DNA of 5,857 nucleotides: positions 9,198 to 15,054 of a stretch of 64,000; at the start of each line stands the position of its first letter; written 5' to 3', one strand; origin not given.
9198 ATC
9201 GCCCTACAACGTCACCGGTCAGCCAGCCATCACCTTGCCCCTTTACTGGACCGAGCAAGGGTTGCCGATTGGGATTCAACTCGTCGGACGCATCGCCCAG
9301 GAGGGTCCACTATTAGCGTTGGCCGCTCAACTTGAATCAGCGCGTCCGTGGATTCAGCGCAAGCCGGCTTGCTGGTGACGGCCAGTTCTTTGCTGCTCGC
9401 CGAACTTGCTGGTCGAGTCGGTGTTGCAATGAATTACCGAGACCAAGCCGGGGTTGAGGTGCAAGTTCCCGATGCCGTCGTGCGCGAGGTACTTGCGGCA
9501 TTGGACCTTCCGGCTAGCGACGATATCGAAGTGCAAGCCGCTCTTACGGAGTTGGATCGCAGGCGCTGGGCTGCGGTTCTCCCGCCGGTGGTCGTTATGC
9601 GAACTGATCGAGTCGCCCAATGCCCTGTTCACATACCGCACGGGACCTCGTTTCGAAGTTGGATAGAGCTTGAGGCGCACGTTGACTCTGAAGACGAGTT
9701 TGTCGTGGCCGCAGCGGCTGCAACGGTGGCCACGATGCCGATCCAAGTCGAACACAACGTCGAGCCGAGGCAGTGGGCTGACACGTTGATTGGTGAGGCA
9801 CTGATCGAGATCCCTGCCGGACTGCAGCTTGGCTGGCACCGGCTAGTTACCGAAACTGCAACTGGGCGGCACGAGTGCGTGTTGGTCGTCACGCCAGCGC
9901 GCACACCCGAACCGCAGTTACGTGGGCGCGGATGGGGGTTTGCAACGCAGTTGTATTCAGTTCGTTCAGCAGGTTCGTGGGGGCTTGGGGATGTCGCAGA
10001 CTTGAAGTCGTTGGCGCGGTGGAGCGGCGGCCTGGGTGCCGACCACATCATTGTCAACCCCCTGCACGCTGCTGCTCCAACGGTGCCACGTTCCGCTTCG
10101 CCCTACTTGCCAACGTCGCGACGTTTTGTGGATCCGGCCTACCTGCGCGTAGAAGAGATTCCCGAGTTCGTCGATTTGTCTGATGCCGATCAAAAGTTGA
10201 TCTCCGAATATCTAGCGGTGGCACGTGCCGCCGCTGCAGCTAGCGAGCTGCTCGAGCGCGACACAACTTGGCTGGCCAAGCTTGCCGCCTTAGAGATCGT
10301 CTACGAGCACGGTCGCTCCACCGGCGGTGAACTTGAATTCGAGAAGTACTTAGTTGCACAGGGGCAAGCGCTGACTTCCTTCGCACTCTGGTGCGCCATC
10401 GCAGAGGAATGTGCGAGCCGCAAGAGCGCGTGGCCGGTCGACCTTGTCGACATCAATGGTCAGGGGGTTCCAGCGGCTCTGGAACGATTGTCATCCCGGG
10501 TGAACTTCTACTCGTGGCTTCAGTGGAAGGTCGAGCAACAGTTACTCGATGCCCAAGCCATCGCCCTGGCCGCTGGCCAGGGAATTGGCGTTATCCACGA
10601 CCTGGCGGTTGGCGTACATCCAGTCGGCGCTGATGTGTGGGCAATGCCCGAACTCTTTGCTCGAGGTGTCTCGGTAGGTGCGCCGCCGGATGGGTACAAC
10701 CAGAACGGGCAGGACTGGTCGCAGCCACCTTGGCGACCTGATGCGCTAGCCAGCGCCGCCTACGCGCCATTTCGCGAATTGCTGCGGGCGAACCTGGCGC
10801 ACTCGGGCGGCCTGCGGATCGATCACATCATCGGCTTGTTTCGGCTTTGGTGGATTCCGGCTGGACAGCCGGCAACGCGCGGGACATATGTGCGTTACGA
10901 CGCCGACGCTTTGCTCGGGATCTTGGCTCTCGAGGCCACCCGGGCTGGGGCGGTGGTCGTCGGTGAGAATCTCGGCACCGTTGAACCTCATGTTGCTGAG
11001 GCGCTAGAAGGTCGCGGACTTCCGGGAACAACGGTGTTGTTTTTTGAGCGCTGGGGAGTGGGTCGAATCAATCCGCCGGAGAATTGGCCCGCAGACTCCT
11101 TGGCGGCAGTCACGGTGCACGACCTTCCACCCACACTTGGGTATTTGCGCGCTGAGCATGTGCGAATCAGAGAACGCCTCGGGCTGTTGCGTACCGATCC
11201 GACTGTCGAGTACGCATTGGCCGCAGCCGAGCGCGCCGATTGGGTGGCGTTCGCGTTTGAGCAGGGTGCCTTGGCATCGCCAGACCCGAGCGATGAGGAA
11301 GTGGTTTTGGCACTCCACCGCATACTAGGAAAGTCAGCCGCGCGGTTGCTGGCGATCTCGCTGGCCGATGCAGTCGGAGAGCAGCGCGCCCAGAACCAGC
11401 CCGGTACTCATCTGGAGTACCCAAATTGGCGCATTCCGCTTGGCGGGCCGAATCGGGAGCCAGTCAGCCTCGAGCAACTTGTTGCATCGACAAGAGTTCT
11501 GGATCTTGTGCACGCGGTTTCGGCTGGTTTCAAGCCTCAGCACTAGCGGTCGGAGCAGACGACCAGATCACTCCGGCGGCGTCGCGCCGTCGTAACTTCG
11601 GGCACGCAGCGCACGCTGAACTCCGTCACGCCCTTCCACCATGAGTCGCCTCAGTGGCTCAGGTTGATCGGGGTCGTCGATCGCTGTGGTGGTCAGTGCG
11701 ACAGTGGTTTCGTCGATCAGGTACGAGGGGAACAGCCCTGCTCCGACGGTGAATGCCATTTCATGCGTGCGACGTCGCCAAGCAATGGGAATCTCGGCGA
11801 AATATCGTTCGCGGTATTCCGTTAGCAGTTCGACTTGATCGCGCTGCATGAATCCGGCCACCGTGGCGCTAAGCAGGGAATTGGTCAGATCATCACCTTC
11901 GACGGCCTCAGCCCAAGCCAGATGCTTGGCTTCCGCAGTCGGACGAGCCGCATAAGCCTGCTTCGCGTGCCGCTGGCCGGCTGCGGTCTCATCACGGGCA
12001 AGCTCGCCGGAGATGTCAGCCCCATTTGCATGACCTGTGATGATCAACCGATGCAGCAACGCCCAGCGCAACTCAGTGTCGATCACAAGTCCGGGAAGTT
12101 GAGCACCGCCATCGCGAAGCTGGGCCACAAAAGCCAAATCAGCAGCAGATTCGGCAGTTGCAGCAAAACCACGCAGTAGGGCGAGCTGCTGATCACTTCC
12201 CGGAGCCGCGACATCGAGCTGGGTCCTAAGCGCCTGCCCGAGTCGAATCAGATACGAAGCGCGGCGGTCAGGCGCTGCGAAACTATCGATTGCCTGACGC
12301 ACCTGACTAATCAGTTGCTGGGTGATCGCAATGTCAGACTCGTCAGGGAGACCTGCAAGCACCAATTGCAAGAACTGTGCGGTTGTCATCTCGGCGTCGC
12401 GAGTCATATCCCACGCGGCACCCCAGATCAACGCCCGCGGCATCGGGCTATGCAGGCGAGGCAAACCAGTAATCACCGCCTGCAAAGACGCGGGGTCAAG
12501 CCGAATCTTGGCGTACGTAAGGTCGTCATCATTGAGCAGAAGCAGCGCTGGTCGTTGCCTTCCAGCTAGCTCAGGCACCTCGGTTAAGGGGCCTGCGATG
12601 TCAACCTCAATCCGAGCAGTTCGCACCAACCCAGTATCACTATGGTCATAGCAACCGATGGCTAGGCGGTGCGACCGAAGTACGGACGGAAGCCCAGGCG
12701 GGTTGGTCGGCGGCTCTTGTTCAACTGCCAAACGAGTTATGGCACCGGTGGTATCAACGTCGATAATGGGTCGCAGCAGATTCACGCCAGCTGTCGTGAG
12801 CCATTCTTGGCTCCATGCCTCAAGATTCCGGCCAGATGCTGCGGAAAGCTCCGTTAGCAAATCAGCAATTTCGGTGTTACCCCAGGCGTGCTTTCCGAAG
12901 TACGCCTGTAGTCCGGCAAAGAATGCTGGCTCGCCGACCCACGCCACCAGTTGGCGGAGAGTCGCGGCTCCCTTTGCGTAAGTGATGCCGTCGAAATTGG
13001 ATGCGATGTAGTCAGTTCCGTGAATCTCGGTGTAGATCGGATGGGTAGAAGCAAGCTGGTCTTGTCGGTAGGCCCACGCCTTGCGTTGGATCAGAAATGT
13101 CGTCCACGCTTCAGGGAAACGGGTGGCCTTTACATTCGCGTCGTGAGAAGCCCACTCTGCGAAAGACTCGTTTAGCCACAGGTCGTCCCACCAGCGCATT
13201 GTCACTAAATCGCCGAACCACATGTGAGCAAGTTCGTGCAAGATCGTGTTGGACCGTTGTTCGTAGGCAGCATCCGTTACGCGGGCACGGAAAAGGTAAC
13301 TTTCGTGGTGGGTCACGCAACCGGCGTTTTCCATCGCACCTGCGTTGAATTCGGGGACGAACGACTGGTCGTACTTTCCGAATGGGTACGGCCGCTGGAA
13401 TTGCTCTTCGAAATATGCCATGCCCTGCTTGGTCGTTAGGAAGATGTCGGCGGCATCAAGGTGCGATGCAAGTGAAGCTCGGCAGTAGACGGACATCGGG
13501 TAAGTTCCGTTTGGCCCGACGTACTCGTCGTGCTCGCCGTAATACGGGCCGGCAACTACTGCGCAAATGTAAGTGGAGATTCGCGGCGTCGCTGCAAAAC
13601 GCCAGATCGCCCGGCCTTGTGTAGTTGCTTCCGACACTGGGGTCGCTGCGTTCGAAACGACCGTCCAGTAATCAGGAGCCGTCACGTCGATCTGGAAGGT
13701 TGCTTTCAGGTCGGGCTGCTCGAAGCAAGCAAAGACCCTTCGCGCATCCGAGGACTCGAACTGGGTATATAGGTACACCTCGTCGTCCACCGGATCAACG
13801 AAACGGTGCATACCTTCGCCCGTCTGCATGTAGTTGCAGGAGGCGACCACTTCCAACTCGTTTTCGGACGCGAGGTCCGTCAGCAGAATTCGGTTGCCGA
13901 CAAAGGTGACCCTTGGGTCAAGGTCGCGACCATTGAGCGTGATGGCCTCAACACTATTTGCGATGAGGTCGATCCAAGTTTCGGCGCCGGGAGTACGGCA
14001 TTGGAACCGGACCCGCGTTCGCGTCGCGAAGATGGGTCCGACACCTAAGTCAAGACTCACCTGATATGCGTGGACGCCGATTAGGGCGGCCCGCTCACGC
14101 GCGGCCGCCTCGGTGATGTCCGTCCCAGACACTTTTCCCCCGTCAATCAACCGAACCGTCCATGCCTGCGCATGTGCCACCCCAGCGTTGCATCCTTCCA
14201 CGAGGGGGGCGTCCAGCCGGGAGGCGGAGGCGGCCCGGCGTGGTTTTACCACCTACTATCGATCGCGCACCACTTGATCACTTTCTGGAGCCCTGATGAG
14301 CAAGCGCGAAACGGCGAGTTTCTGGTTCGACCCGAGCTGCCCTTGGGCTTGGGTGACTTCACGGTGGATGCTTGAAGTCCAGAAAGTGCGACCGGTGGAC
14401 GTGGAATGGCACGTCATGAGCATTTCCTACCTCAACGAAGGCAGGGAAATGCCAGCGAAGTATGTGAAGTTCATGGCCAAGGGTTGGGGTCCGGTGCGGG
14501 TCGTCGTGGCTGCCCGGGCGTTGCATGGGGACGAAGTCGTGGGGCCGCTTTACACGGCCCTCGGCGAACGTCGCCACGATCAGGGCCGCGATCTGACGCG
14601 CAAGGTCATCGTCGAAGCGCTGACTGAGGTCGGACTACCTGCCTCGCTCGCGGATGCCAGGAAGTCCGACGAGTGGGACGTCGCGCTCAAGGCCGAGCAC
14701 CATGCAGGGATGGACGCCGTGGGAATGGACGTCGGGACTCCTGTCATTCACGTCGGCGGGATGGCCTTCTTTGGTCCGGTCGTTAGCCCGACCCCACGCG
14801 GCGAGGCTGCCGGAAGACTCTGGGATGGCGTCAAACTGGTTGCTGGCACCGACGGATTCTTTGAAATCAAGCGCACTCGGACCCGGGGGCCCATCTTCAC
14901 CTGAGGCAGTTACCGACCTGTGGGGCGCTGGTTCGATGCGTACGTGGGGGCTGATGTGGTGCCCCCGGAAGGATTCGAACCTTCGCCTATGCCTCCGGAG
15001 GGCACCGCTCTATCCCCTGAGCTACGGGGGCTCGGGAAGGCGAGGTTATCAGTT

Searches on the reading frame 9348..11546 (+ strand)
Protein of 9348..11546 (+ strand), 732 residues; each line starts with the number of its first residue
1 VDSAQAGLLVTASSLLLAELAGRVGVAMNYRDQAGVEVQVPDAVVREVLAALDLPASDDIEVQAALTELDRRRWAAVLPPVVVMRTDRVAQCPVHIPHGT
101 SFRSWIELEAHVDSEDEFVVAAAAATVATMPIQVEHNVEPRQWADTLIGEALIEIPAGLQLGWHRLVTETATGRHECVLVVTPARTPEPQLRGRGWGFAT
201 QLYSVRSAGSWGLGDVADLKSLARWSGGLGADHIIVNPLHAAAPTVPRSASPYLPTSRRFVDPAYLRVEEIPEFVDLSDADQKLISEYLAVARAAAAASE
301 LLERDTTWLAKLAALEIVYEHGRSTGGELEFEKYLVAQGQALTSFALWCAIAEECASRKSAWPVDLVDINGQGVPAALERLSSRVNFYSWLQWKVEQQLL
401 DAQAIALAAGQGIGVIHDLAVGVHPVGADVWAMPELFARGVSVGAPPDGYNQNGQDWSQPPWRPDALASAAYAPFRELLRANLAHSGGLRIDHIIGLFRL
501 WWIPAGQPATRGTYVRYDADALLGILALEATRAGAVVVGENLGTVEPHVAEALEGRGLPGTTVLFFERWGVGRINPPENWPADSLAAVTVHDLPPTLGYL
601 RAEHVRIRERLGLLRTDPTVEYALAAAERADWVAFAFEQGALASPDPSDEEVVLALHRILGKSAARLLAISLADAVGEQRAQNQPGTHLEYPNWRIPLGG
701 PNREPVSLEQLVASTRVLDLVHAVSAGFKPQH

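Call 34: search_protein_families(library=pfam, proteins=[window:9348-11546:+], max_evalue=0.00001)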
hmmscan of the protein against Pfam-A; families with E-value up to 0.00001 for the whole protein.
window:9348-11546:+ (732 aa): 2 families
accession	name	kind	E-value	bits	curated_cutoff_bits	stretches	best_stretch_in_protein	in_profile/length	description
PF02446.23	Glyco_hydro_77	-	6.3e-101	339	25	1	201-698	2-459/465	4-alpha-glucanotransferase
PF21226.3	MalQ_N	-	2.4e-19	69.9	24.1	1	78-183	1-91/91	MalQ N-terminal beta sandwich domain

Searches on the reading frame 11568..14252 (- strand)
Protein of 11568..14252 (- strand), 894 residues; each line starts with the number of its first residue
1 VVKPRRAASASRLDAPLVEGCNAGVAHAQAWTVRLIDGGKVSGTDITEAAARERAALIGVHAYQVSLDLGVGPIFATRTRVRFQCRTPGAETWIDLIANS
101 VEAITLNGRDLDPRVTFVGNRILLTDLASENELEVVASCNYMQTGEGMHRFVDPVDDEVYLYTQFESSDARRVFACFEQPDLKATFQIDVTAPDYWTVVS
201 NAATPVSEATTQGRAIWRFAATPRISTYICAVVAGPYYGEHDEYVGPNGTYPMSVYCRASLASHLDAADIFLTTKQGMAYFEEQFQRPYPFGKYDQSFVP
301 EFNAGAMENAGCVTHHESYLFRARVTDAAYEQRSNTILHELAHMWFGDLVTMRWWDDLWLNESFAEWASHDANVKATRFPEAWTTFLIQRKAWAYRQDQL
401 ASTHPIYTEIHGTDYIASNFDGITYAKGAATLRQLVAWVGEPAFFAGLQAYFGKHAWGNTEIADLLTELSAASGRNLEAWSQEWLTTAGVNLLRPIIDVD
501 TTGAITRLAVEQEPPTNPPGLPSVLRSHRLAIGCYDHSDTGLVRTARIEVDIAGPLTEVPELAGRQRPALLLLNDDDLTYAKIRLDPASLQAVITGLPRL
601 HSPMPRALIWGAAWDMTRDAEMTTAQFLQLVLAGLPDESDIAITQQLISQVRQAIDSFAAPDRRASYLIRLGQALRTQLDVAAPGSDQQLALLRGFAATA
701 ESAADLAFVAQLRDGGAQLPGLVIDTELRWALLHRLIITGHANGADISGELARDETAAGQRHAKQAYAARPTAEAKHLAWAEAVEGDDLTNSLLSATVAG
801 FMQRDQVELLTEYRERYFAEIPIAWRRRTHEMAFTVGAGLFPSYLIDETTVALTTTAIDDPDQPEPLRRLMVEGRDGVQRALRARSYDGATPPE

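Call 34: search_protein_families(library=pfam, proteins=[window:11568-14252:-], max_evalue=0.00001)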
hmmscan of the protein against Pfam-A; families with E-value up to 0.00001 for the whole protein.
window:11568-14252:- (894 aa): 3 families
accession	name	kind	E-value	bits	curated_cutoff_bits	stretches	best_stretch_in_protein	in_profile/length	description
PF01433.26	Peptidase_M1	-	1.9e-56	191.5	27.7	1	274-484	6-218/218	Peptidase family M1 domain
PF11838.14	ERAP1_C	-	1.9e-46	159.4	38.2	1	571-880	2-318/318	ERAP1-like C-terminal domain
PF17900.6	Peptidase_M1_N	-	2.9e-18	67.1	25.8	1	151-229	108-186/186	Peptidase M1 N-terminal domain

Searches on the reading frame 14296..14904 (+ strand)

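Call 35: search_protein_families(library=pfam, proteins=[window:14296-14904:+], max_evalue=0.00001)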
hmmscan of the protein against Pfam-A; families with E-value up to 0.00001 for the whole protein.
window:14296-14904:+ (202 aa): 2 families
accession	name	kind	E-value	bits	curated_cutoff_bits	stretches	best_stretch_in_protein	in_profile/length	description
PF22234.2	Rv2466c-like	-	9.2e-87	290.3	27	1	15-193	2-180/180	Mycothiol-dependent nitroreductase Rv2466c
PF01323.26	DSBA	-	5.8e-07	29.9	25.6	1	8-160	3-179/191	DSBA-like thioredoxin domain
